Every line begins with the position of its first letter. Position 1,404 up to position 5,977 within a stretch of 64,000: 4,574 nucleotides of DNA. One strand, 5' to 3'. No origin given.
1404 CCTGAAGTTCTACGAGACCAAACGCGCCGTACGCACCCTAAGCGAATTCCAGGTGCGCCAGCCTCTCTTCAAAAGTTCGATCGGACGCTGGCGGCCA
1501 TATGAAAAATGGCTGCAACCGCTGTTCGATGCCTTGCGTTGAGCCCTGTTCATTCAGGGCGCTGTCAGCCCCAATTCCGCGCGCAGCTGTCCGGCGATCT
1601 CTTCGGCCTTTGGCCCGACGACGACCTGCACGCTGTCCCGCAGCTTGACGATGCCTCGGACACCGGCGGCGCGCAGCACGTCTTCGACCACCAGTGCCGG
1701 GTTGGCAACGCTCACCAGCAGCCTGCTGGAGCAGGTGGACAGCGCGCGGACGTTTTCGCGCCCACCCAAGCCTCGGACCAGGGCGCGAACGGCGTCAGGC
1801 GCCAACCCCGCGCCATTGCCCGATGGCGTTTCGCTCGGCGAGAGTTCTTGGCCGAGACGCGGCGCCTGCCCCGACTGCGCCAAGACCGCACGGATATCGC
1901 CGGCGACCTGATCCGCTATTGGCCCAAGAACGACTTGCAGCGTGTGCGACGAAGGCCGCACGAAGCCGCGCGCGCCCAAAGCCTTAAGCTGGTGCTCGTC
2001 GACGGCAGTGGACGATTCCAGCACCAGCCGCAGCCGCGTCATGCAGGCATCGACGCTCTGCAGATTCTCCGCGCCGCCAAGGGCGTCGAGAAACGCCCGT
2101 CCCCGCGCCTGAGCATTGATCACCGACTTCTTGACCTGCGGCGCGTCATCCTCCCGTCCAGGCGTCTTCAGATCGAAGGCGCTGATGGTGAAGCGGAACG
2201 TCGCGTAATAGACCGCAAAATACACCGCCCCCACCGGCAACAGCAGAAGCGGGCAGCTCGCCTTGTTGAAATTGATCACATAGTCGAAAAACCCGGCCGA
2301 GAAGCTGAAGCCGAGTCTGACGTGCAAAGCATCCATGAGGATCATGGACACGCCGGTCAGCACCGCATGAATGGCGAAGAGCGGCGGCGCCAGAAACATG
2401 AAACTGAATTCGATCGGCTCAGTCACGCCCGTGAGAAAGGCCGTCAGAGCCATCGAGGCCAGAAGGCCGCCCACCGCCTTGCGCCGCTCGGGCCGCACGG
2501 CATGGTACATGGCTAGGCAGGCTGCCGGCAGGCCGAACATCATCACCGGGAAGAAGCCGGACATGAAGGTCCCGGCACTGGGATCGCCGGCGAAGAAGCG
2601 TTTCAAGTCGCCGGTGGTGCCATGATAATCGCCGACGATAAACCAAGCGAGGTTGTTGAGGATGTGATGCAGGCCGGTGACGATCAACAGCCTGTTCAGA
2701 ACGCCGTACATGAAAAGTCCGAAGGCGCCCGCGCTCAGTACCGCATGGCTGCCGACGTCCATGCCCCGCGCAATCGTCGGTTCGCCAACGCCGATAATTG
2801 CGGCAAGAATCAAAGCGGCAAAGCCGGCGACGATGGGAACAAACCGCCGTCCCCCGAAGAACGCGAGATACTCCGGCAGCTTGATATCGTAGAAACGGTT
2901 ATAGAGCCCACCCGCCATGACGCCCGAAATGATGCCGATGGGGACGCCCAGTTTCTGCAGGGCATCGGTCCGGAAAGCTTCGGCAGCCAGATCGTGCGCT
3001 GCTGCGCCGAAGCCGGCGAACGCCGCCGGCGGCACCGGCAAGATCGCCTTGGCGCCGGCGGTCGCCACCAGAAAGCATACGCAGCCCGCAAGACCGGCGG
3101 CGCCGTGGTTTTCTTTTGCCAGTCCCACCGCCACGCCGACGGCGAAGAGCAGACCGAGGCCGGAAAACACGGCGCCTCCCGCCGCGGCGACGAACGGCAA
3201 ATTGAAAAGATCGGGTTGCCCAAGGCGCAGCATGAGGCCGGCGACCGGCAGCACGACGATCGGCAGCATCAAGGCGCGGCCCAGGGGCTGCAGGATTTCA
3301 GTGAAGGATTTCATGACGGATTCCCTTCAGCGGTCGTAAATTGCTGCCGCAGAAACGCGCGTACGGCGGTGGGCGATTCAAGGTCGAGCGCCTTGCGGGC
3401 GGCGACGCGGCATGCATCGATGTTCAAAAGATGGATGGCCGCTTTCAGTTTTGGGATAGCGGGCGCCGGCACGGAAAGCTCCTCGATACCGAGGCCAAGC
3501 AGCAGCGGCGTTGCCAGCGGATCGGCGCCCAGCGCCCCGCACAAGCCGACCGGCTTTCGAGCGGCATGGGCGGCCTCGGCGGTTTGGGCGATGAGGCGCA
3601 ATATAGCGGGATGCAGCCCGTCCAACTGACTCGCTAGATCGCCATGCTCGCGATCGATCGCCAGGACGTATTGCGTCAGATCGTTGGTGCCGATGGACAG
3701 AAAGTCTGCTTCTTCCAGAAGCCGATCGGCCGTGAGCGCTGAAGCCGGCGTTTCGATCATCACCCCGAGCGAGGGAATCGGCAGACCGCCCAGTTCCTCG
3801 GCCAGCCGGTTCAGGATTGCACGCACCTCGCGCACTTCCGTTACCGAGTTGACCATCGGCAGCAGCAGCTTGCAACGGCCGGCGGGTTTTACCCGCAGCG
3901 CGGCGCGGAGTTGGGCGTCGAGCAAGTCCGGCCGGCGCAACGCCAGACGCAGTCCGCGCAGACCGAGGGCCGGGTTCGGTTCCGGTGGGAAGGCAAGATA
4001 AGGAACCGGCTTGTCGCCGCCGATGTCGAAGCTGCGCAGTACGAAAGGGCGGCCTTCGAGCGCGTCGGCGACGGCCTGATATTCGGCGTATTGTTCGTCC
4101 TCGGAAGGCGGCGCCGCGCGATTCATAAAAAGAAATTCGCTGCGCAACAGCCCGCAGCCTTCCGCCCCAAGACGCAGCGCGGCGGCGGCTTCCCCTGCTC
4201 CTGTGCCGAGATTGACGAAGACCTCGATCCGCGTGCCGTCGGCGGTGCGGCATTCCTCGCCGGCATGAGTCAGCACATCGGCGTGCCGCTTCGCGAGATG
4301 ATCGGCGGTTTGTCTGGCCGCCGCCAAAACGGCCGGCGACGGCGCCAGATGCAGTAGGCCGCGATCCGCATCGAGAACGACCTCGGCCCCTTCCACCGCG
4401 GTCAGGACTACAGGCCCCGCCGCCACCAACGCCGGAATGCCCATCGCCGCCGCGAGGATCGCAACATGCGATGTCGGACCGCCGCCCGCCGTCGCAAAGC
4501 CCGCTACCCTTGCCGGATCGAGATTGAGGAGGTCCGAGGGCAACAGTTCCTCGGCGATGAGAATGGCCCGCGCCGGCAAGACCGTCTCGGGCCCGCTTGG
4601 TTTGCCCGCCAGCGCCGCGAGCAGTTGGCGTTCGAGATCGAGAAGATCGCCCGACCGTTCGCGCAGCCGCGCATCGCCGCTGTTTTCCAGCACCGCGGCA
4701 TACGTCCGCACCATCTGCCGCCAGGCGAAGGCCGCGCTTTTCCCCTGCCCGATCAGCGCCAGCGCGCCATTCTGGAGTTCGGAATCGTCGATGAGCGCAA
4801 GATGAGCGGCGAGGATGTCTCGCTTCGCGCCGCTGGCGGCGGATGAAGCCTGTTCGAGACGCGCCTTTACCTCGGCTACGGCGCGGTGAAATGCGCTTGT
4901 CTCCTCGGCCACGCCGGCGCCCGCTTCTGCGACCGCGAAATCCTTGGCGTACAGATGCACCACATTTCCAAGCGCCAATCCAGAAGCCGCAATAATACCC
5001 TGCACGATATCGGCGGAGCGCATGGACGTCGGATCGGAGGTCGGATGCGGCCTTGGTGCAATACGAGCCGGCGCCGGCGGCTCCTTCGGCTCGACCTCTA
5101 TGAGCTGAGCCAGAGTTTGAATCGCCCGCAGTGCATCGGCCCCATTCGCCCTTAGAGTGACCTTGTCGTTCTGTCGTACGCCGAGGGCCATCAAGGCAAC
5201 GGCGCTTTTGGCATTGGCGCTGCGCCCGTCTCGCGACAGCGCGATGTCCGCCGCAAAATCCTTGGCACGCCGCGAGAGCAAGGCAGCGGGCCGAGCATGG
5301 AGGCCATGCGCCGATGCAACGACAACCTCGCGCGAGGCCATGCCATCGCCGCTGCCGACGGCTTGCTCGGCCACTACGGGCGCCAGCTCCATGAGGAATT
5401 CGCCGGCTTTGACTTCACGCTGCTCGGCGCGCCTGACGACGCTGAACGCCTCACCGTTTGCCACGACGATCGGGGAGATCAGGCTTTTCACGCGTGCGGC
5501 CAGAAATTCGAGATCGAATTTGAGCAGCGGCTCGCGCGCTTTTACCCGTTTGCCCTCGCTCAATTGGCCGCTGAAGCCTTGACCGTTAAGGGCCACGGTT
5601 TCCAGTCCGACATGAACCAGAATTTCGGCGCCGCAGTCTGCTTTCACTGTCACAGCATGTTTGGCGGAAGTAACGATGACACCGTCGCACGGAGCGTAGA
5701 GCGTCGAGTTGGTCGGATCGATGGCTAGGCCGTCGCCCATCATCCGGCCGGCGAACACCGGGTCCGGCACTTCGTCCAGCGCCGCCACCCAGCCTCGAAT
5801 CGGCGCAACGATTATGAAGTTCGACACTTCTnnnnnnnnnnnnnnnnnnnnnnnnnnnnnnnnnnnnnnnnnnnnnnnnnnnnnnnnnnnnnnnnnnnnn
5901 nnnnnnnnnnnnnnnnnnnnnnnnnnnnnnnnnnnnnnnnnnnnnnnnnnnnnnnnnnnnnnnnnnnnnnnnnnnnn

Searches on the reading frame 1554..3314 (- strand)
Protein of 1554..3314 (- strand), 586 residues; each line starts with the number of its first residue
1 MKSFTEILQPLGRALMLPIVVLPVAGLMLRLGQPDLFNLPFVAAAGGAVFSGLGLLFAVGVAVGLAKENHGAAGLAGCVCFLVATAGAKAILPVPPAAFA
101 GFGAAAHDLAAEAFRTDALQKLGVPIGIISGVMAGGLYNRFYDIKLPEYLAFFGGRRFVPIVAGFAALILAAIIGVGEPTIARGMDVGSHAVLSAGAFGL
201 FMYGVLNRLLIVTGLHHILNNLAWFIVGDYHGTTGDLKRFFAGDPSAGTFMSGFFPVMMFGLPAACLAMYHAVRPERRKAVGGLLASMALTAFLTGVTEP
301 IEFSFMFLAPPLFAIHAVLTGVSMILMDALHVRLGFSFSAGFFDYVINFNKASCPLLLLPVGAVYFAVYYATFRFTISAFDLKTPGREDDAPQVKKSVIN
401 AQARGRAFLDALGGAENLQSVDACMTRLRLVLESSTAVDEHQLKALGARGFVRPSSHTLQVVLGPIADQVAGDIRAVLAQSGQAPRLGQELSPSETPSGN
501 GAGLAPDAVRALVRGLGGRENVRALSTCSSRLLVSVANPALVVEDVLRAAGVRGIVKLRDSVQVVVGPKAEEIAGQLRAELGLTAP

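Call 8: search_protein_families(library=pfam, proteins=[window:1554-3314:-])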
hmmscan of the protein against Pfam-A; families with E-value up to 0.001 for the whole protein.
window:1554-3314:- (586 aa): 2 families
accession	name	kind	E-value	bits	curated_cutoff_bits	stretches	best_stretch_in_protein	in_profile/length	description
PF02378.23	PTS_EIIC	-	4.2e-62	210.5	30.7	1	13-321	2-319/319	Phosphotransferase system, EIIC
PF00367.25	PTS_EIIB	-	1.2e-19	69.8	27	2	407-439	2-34/34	phosphotransferase system, EIIB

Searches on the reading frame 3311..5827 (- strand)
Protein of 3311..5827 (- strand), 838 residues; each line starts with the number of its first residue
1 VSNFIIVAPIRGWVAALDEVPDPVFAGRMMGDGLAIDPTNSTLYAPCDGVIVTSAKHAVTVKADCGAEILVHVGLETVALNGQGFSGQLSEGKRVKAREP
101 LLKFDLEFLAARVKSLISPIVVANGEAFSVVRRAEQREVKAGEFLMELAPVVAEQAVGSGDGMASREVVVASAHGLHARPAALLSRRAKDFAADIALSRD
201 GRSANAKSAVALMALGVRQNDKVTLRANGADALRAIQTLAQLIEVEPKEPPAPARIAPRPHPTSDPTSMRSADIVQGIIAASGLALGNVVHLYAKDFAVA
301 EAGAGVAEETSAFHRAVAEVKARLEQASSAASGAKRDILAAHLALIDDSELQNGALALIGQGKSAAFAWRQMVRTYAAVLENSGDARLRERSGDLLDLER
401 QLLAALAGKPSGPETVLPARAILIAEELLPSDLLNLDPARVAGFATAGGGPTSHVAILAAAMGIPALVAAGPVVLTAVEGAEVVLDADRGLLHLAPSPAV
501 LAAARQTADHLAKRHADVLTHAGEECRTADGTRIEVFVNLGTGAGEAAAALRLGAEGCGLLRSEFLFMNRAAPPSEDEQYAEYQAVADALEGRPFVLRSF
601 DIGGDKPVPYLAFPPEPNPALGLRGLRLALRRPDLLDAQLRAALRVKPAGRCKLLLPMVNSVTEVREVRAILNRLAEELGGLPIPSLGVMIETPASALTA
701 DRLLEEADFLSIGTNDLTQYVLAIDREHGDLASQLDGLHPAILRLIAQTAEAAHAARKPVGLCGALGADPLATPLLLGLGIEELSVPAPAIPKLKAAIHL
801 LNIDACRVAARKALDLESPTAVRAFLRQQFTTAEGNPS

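Call 5: search_protein_families(library=ncbifam, proteins=[window:3311-5827:-])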
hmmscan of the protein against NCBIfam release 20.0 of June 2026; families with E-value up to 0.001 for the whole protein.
window:3311-5827:- (838 aa): 22 families
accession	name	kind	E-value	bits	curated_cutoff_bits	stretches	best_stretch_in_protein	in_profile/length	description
TIGR01417.1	PTS_I_fam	equivalog_domain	4.1e-129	431.6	341.7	1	276-826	2-564/565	phosphoenolpyruvate--protein phosphotransferase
NF008382.0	PRK11177.1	equivalog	6.1e-115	385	824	1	275-826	2-565/575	phosphoenolpyruvate-protein phosphotransferase PtsI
NF008283.0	PRK11061.1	equivalog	1.7e-97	327.4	583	1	310-828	213-733/748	phosphoenolpyruvate--protein phosphotransferase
NF005057.0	PRK06464.1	equivalog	1e-44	152.8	598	2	586-798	564-785/798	phosphoenolpyruvate synthase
NF008478.1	PRK11377.1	equivalog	5.1e-44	151.1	520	1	164-493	156-471/473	dihydroxyacetone kinase phosphoryl donor subunit DhaM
TIGR01418.1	PEP_synth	equivalog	1.2e-41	142.9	739.75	2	584-797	556-778/784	pyruvate, water dikinase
TIGR01995.1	PTS-II-ABC-beta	subfamily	1.9e-37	129.1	614.7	1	6-148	473-617/618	beta-glucoside-specific PTS transporter subunit IIABC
NF006962.0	PRK09439.1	equivalog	3.7e-36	124.4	212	1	5-143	22-161/169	PTS glucose transporter subunit IIA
TIGR00830.1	PTBA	subfamily_domain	1.2e-35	122.2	97.5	1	6-124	1-121/121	glucose PTS transporter subunit IIA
NF007608.0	PRK10255.1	equivalog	1.7e-35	122.7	1010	1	6-143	501-640/648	PTS N-acetyl glucosamine transporter subunit IIABC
NF007335.0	PRK09824.1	equivalog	1e-28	100.3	894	1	6-148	481-625/627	PTS beta-glucoside transporter subunit IIABC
TIGR01828.1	pyru_phos_dikin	equivalog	5.5e-28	97.4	843.45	2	616-728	652-775/865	pyruvate, phosphate dikinase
TIGR01003.1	PTS_HPr_family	subfamily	3.2e-24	84.7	47.9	1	163-244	1-82/82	HPr family phosphocarrier protein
NF010352.0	PRK13780.1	equivalog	8.5e-19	67.2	110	1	163-246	1-84/88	phosphocarrier protein HPr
NF008319.0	PRK11109.1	equivalog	1.3e-17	64.2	302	1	162-244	284-369/376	fused PTS fructose transporter subunit IIA/HPr protein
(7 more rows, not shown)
